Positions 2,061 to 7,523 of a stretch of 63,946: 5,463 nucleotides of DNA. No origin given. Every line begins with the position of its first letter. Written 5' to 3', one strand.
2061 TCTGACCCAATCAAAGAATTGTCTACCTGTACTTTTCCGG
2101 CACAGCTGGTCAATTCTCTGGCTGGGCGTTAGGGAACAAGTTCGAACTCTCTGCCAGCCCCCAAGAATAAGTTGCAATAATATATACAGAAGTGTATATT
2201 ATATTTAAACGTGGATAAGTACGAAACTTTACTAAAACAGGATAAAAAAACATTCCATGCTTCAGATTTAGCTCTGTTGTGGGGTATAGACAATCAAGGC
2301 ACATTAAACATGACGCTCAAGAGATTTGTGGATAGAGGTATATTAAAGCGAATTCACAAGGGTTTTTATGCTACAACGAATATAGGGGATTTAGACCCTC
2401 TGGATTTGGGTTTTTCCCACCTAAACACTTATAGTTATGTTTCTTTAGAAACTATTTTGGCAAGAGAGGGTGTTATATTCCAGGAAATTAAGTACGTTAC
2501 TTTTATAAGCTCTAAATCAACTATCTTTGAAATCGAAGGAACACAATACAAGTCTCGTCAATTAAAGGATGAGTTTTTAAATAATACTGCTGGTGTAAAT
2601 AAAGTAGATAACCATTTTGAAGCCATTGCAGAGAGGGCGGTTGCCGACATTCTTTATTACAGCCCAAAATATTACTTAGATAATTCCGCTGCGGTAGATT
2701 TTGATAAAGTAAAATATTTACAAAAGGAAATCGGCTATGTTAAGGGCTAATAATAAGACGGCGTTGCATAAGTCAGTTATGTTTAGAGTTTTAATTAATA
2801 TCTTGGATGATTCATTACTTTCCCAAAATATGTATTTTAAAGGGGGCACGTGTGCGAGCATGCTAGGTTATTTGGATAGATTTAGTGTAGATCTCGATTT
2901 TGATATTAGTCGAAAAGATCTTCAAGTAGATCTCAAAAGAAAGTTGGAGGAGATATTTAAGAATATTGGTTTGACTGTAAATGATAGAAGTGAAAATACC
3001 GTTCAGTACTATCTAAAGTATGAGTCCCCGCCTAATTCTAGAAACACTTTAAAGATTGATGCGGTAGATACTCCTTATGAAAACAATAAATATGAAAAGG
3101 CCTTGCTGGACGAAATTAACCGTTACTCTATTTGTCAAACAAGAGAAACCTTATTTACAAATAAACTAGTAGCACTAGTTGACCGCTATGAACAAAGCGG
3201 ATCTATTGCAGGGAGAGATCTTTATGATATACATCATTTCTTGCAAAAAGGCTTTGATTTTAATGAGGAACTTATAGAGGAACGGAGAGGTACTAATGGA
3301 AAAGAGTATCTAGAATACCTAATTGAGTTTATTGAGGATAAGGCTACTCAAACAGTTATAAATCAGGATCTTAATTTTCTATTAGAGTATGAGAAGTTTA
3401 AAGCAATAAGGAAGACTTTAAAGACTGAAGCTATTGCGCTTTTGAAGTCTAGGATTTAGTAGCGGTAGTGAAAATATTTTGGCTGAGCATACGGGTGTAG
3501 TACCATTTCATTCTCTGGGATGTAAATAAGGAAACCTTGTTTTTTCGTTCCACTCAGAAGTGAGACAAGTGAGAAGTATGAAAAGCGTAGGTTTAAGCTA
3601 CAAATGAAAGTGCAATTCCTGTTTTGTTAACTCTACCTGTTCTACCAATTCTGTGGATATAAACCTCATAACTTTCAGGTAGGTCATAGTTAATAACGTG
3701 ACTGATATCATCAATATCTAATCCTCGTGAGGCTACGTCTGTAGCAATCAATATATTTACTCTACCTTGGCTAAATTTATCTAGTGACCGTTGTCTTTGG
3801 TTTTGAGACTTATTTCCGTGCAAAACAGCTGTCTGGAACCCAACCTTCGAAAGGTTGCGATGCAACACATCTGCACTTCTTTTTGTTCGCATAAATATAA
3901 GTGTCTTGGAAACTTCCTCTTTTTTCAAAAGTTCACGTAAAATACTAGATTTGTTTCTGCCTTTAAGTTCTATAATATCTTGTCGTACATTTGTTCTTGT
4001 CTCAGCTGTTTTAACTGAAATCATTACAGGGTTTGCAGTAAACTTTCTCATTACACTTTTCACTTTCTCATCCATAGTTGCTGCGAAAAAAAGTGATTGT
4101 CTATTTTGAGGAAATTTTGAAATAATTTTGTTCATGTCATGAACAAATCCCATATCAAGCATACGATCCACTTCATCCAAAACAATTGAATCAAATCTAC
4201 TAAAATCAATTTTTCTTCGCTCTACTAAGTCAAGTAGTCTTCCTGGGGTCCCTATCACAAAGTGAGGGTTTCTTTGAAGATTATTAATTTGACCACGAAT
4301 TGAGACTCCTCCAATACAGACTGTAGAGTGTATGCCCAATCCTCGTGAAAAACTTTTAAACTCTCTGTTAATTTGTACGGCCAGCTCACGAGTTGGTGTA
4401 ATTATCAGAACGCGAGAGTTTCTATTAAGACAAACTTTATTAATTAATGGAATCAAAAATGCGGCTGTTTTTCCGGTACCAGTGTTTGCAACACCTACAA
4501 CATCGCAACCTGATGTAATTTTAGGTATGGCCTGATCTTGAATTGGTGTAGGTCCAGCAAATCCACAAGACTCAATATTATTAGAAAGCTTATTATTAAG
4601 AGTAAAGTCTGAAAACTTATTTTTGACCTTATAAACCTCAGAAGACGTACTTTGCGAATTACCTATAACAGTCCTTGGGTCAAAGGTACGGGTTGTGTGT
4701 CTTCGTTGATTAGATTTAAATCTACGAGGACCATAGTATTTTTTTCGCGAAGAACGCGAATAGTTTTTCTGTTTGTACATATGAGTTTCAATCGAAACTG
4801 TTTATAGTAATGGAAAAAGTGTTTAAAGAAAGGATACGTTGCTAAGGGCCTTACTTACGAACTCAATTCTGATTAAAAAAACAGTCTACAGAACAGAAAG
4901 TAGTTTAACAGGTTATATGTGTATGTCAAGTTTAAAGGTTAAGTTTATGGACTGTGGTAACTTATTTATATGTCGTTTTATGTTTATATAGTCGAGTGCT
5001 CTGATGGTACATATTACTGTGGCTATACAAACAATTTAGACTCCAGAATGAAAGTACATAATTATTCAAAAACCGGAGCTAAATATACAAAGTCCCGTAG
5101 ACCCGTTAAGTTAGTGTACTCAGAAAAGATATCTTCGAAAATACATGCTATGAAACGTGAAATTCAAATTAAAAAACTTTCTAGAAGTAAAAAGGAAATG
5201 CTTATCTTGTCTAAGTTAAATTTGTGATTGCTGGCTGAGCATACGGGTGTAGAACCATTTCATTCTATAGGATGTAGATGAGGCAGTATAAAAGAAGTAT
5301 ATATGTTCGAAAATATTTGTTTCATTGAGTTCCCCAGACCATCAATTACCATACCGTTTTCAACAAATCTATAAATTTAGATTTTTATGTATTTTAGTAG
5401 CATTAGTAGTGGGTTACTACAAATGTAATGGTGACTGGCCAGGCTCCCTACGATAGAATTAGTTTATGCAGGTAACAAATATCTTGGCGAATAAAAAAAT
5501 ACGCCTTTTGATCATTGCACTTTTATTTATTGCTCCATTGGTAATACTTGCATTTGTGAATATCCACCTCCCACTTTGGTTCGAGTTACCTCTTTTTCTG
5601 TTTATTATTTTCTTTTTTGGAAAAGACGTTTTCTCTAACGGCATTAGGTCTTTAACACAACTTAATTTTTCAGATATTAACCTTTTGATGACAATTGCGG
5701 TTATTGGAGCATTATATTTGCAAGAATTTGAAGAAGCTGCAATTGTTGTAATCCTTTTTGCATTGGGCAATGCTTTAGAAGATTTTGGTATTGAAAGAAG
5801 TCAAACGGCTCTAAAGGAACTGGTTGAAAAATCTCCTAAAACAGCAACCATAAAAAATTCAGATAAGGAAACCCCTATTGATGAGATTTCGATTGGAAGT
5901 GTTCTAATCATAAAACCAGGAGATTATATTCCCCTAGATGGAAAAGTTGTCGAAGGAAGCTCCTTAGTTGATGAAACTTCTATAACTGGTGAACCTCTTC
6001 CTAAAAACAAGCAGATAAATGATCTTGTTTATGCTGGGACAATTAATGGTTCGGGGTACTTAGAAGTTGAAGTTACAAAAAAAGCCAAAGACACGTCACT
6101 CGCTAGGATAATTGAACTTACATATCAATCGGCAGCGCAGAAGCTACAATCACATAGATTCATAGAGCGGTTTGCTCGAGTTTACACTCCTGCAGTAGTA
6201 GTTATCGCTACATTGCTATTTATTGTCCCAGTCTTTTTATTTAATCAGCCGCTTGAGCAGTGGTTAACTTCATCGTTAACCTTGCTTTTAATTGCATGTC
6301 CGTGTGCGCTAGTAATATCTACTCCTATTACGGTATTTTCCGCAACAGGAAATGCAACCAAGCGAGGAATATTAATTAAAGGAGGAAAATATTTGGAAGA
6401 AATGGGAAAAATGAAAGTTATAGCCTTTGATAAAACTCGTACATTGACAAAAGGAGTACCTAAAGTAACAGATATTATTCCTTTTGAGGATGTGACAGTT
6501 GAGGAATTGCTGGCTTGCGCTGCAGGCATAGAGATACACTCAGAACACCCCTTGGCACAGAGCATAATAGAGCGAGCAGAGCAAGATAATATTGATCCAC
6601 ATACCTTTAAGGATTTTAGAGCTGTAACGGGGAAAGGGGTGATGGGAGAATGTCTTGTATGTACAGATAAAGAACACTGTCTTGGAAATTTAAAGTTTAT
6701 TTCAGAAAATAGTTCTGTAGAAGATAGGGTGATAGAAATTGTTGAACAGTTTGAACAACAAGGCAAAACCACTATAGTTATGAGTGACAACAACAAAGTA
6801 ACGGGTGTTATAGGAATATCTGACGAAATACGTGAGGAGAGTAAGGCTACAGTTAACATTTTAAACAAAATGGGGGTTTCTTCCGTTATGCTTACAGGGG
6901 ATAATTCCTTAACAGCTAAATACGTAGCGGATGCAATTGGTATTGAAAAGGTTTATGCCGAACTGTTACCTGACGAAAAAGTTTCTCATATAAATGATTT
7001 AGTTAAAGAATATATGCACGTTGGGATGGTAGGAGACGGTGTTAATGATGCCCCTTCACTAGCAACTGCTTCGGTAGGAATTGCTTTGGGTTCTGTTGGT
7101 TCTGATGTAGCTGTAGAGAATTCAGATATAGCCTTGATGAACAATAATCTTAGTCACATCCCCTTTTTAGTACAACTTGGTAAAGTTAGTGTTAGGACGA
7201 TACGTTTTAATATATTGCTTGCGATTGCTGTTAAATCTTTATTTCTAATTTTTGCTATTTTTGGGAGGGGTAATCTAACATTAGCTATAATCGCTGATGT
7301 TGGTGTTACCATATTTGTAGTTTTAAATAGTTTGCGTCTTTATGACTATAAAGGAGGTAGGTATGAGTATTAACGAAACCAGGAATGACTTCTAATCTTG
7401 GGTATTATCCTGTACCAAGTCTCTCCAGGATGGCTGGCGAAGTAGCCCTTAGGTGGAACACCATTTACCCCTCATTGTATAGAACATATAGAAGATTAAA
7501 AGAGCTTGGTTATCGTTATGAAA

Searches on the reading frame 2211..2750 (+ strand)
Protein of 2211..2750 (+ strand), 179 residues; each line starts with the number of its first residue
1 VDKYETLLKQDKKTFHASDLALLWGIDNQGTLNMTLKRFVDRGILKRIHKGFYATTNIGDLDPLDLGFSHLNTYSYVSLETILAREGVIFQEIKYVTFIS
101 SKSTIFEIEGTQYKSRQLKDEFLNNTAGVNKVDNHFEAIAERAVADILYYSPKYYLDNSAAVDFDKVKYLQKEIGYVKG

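Call 47: search_protein_families(library=pfam, proteins=[window:2211-2750:+], max_evalue=0.001)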
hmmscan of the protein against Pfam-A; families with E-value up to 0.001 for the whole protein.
window:2211-2750:+ (179 aa): 1 family
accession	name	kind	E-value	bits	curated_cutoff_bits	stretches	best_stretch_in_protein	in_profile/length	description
PF13338.12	AbiEi_4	-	0.0002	21.8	25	1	5-54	4-47/49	Transcriptional regulator, AbiEi antitoxin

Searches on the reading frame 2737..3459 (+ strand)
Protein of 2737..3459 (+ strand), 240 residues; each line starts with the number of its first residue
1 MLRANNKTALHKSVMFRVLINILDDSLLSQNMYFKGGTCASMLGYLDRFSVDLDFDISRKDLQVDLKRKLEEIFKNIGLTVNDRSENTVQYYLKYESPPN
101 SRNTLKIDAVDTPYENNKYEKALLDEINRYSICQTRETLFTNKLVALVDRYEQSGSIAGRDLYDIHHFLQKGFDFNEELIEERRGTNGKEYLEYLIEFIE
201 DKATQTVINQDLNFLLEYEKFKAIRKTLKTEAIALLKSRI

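Call 47: search_protein_families(library=pfam, proteins=[window:2737-3459:+], max_evalue=0.001)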
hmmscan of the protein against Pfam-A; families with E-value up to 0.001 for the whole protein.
window:2737-3459:+ (240 aa): 1 family
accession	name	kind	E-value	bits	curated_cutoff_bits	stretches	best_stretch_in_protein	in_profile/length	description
PF08843.17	AbiEii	-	7.5e-24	85.4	22.5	1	19-214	3-218/238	Nucleotidyl transferase AbiEii toxin, Type IV TA system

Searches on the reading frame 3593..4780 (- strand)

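Call 9: search_protein_families(library=pfam, proteins=[window:3593-4780:-], max_evalue=0.001)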
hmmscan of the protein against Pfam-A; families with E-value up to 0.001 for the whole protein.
window:3593-4780:- (395 aa): 4 families
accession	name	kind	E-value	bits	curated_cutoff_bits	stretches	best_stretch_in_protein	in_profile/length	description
PF00270.35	DEAD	-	1.1e-49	168.8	26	1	78-242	1-166/167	DEAD/DEAH box helicase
PF00271.37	Helicase_C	-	2.3e-35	121.6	23.5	1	277-384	2-109/110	Helicase conserved C-terminal domain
PF04851.21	ResIII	-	1.1e-09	38.9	22.5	1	94-236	26-162/164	Type III restriction enzyme, res subunit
PF22590.2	Cas3-like_C_2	-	0.00066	20.4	27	0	291-384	3-104/106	CRISPR-associated nuclease/helicase Cas3, C-terminal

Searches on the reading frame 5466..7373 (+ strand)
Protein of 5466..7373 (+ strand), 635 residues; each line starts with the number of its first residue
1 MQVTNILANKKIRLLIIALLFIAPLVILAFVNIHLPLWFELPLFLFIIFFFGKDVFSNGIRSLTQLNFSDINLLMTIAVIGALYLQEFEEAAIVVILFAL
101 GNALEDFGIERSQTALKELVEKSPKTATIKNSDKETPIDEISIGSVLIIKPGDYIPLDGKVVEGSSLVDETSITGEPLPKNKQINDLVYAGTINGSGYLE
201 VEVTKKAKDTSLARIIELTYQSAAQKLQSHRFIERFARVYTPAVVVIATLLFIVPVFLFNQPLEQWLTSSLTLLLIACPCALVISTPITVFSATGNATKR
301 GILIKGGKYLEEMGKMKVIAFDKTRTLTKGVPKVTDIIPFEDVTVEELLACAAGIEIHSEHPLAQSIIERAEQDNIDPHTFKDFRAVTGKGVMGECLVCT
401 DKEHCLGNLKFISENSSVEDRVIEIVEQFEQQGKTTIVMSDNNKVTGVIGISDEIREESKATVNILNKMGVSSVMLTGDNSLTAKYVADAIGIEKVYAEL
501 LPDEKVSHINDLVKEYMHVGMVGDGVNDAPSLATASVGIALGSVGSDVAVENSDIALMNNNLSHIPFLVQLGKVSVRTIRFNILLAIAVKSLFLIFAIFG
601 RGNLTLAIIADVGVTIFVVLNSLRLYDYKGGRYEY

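Call 9: search_protein_families(library=pfam, proteins=[window:5466-7373:+], max_evalue=0.001)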
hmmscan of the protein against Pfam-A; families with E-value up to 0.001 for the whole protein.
window:5466-7373:+ (635 aa): 2 families
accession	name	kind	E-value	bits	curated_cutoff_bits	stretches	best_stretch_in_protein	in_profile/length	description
PF00122.25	E1-E2_ATPase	-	1.4e-47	162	28.1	1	124-299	4-180/181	E1-E2 ATPase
PF00702.32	Hydrolase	-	6.7e-28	98.8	26.4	1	316-535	1-190/191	haloacid dehalogenase-like hydrolase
